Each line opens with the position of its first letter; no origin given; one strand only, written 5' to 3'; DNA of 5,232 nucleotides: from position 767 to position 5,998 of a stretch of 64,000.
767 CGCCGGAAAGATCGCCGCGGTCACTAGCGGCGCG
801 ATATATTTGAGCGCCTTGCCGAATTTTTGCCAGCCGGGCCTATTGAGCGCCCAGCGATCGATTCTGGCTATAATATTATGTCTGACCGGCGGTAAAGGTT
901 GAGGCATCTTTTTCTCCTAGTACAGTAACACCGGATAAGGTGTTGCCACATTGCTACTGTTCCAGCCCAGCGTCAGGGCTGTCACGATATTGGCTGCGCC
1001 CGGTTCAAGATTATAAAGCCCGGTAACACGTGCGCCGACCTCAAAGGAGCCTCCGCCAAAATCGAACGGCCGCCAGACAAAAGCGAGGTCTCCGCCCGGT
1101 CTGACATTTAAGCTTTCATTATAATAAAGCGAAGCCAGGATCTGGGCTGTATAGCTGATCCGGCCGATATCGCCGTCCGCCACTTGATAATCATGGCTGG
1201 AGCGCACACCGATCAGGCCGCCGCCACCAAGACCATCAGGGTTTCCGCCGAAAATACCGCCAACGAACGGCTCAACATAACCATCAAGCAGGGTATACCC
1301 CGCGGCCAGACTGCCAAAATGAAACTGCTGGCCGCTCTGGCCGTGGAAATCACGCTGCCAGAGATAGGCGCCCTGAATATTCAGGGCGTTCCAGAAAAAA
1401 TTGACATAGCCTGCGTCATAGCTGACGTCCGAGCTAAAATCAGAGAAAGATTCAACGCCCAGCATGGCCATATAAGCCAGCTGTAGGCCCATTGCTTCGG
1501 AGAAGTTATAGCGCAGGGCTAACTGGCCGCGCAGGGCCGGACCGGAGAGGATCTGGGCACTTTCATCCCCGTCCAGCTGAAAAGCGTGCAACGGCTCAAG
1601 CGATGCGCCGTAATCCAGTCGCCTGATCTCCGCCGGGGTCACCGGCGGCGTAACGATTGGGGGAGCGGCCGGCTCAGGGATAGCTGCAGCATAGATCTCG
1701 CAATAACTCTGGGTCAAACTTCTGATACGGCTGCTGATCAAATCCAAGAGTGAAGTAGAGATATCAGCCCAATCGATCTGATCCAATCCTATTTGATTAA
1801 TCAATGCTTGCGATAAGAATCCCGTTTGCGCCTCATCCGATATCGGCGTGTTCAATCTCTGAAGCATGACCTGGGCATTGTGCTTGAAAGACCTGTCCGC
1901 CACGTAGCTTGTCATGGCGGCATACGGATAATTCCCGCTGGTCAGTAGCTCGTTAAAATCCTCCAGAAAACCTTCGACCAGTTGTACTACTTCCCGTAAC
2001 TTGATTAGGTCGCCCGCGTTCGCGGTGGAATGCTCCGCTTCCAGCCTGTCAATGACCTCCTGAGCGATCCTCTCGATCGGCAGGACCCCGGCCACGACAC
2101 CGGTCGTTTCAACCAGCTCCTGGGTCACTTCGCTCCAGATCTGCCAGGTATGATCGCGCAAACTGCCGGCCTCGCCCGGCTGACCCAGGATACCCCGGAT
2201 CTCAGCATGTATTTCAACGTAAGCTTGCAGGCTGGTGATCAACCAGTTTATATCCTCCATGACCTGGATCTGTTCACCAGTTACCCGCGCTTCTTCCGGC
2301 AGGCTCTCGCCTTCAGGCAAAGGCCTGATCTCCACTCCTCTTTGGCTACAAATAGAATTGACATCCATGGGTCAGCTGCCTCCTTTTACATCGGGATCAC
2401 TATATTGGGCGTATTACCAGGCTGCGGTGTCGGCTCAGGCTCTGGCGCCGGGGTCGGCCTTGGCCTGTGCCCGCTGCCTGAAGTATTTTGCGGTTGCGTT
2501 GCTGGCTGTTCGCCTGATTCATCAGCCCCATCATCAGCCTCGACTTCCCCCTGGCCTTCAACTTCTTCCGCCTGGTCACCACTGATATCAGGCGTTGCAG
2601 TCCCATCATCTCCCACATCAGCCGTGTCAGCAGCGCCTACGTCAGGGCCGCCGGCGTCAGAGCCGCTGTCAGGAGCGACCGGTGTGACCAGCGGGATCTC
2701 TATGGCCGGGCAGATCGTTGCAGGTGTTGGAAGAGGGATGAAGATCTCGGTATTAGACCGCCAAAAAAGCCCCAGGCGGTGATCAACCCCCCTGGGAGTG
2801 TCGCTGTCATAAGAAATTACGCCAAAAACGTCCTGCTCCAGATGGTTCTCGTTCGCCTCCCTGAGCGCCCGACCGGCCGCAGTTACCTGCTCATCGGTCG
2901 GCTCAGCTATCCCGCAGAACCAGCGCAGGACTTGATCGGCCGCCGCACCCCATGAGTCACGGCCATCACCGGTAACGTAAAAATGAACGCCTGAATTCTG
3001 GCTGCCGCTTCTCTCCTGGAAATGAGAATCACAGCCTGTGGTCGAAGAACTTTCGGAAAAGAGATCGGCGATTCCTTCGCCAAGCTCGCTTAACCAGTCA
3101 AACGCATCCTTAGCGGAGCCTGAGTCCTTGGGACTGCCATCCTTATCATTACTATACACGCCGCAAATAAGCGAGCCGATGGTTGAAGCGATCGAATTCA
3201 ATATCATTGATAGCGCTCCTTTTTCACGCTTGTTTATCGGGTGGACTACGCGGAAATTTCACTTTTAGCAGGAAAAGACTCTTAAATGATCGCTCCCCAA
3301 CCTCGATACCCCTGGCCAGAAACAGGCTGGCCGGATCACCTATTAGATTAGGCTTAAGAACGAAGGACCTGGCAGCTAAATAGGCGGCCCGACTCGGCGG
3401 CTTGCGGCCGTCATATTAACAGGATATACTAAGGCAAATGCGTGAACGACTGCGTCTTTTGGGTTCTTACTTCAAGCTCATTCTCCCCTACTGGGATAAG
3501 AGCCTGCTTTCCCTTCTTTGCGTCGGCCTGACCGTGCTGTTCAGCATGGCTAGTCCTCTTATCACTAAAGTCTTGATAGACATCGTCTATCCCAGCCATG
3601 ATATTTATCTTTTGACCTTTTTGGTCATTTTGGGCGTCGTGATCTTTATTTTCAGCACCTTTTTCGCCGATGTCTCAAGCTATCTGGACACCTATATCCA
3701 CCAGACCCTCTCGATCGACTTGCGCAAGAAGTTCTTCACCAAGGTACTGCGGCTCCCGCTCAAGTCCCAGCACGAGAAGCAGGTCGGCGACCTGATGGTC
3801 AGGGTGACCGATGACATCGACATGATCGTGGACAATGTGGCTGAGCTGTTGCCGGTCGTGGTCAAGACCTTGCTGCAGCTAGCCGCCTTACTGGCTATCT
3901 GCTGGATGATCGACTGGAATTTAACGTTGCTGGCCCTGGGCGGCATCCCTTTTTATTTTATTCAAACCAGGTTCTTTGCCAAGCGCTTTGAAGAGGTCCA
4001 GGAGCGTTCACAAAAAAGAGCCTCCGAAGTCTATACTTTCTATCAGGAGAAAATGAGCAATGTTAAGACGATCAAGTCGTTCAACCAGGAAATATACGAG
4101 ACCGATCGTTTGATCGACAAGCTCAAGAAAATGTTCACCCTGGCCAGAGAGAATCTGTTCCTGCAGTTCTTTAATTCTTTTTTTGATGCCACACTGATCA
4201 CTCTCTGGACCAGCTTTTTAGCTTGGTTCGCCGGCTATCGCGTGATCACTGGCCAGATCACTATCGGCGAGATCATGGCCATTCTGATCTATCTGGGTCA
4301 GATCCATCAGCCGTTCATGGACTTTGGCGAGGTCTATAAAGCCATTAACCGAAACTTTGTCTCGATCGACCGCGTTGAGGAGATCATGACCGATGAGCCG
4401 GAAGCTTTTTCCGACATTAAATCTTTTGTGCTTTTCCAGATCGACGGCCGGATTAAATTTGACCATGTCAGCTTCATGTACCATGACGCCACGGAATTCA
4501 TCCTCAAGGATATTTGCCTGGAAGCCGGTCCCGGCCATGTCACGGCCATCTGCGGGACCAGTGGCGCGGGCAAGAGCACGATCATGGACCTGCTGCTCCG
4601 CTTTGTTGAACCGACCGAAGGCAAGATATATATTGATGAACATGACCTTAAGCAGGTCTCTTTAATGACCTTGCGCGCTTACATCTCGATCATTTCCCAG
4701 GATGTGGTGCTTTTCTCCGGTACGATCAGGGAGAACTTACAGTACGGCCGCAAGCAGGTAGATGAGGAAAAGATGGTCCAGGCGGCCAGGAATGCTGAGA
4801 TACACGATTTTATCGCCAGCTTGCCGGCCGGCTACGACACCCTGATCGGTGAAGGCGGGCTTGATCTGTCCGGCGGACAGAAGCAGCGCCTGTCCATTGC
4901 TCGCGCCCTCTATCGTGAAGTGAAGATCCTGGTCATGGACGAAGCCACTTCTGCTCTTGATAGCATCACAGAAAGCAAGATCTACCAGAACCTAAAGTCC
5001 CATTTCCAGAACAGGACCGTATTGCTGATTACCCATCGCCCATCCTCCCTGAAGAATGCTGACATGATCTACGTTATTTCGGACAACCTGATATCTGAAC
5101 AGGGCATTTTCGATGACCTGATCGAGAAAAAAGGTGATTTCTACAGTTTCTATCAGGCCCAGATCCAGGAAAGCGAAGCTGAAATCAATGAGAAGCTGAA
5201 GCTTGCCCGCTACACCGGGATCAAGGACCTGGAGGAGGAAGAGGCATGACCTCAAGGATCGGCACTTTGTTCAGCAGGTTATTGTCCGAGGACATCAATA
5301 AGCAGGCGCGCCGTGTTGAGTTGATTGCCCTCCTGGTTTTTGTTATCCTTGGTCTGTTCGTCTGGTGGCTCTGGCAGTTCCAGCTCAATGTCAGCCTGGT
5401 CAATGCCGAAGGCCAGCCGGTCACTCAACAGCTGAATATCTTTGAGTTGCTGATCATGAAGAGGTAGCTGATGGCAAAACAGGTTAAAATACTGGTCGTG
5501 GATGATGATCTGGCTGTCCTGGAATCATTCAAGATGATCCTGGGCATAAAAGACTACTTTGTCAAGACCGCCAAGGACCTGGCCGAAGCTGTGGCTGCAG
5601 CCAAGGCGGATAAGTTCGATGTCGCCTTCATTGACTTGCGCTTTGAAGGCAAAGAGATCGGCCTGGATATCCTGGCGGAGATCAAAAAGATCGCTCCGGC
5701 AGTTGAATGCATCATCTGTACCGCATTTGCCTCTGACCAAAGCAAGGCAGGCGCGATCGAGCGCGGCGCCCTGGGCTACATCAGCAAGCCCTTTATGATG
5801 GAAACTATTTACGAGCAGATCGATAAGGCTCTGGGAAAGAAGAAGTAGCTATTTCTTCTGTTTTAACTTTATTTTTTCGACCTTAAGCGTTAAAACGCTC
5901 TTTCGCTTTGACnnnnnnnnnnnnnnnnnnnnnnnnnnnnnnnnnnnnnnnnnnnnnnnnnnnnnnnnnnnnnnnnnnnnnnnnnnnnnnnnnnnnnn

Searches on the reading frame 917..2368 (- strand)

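Call 5: search_protein_families(library=pfam, proteins=[window:917-2368:-], max_evalue=0.01)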
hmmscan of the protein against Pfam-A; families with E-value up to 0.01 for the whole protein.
window:917-2368:- (483 aa): 0 families

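Call 34: search_protein_families(library=ncbifam, proteins=[window:917-2368:-], max_evalue=1)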
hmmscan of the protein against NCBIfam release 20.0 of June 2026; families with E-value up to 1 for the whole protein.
window:917-2368:- (483 aa): 1 family
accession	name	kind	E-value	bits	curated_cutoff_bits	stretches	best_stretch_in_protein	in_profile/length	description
NF041708.1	RiPP_phane_HaaA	equivalog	0.086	13.1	55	1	98-117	27-46/63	HaaA family cyclophane-containing RiPP peptide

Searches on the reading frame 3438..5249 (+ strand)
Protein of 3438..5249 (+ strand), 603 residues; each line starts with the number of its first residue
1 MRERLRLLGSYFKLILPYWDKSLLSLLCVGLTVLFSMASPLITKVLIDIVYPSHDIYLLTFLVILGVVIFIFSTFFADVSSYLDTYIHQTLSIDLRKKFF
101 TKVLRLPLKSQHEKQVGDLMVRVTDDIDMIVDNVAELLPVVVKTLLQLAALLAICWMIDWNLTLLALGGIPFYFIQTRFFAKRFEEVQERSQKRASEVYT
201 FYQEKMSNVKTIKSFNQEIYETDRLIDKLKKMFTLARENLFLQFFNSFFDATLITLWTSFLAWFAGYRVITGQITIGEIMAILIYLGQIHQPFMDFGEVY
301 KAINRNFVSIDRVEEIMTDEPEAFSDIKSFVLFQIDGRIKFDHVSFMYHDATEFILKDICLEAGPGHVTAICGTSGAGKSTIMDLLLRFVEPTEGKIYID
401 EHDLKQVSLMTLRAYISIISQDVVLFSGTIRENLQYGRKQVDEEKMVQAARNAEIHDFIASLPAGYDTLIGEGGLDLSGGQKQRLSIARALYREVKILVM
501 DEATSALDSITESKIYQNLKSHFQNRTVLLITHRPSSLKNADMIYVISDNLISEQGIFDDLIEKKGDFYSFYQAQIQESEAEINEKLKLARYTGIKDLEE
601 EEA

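Call 5: search_protein_families(library=pfam, proteins=[window:3438-5249:+], max_evalue=0.01)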
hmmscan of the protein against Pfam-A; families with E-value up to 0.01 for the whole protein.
window:3438-5249:+ (603 aa): 9 families
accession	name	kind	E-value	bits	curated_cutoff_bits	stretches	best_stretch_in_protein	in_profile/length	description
PF00664.28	ABC_membrane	-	6.5e-43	147.8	28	1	24-292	3-273/274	ABC transporter transmembrane region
PF00005.33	ABC_tran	-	4.8e-30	105.4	25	1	356-505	1-137/137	ABC transporter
PF02463.25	SMC_N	-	4.2e-10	39.9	40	1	367-548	25-212/220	RecF/RecN/SMC N terminal domain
PF09818.15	ABC_ATPase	-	1.4e-05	24.8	23.2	1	451-535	133-215/283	P-loop domain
PF13555.12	AAA_29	-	0.00062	19.9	27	1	367-388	23-44/61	P-loop containing region of AAA domain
PF13175.12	AAA_15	-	0.0011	19.1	32.1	1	368-407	25-68/374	AAA ATPase domain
PF25199.1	nSTAND_NTPase5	-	0.0031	17.8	34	0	355-439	28-121/145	Novel STAND NTPase 5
PF13476.12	AAA_23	-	0.0063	17.6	27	1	366-386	19-39/201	AAA domain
PF03193.22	RsgA_GTPase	-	0.009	16.3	30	0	366-388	106-128/174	RsgA GTPase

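Call 34: search_protein_families(library=ncbifam, proteins=[window:3438-5249:+], max_evalue=1)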
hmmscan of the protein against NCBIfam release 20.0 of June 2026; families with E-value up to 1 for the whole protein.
window:3438-5249:+ (603 aa): 191 families (the best 25 are shown)
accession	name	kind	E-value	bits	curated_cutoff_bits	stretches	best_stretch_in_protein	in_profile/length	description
TIGR02203.1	MsbA_lipidA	equivalog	3.6e-114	382.3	602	1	16-577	10-571/572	lipid A export permease/ATP-binding protein MsbA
TIGR00958.1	3a01208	subfamily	4.5e-114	382.2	874.6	1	12-569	153-707/711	antigen peptide transporter 2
TIGR02204.1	MsbA_rel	hypoth_equivalog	5.8e-105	352.1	780.4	1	5-570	3-570/576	ABC transporter, permease/ATP-binding protein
TIGR01846.1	type_I_sec_HlyB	subfamily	4.7e-104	349.1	725.55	1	25-576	143-693/694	type I secretion system permease/ATPase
NF045513.1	HepA_fam_ABC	equivalog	1.3e-95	321.1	725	1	53-575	91-609/610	heterocyst formation ABC transporter subunit HepA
NF052233.1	CphA_assoc_ABC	equivalog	3.5e-94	316.6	880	1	30-586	198-754/766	cyanophycin metabolism-associated ABC transporter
TIGR03375.1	type_I_sec_LssB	subfamily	1.1e-92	311.5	693.1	1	31-564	160-691/696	type I secretion system permease/ATPase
NF010178.0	PRK13657.1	equivalog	3.7e-92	309.6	733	1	34-586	33-581/588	glucan ABC transporter ATP-binding protein/ permease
NF008381.0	PRK11176.1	equivalog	1.4e-89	301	867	1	43-577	48-581/582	lipid A ABC transporter ATP-binding protein/permease MsbA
TIGR03796.1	NHLM_micro_ABC1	equivalog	3.3e-89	300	853.3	1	21-569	154-706/710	NHLP family bacteriocin export ABC transporter peptidase/permease/ATPase subunit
NF008055.0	PRK10789.1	equivalog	8e-89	298.6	845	1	19-585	15-579/590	SmdA family multidrug ABC transporter permease/ATP-binding protein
TIGR03797.1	NHLM_micro_ABC2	equivalog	6.3e-85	286.1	709.4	1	20-575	135-685/686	NHLP bacteriocin export ABC transporter permease/ATPase subunit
TIGR01193.1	bacteriocin_ABC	subfamily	3e-83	280.5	523.85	1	27-572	163-706/708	peptide cleavage/export ABC transporter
TIGR02857.1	CydD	equivalog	8.8e-83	279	435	1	32-546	16-528/529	thiol reductant ABC exporter subunit CydD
NF008056.1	PRK10790.1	equivalog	1.2e-75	255.2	746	1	24-580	27-580/584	SmdB family multidrug efflux ABC transporter permease/ATP-binding protein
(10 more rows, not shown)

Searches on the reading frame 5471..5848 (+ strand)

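Call 5: search_protein_families(library=pfam, proteins=[window:5471-5848:+], max_evalue=0.01)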
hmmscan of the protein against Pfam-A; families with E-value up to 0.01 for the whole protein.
window:5471-5848:+ (125 aa): 1 family
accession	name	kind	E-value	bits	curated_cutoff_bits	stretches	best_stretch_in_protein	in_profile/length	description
PF00072.30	Response_reg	-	5e-22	78.6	30.2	1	7-117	1-110/111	Response regulator receiver domain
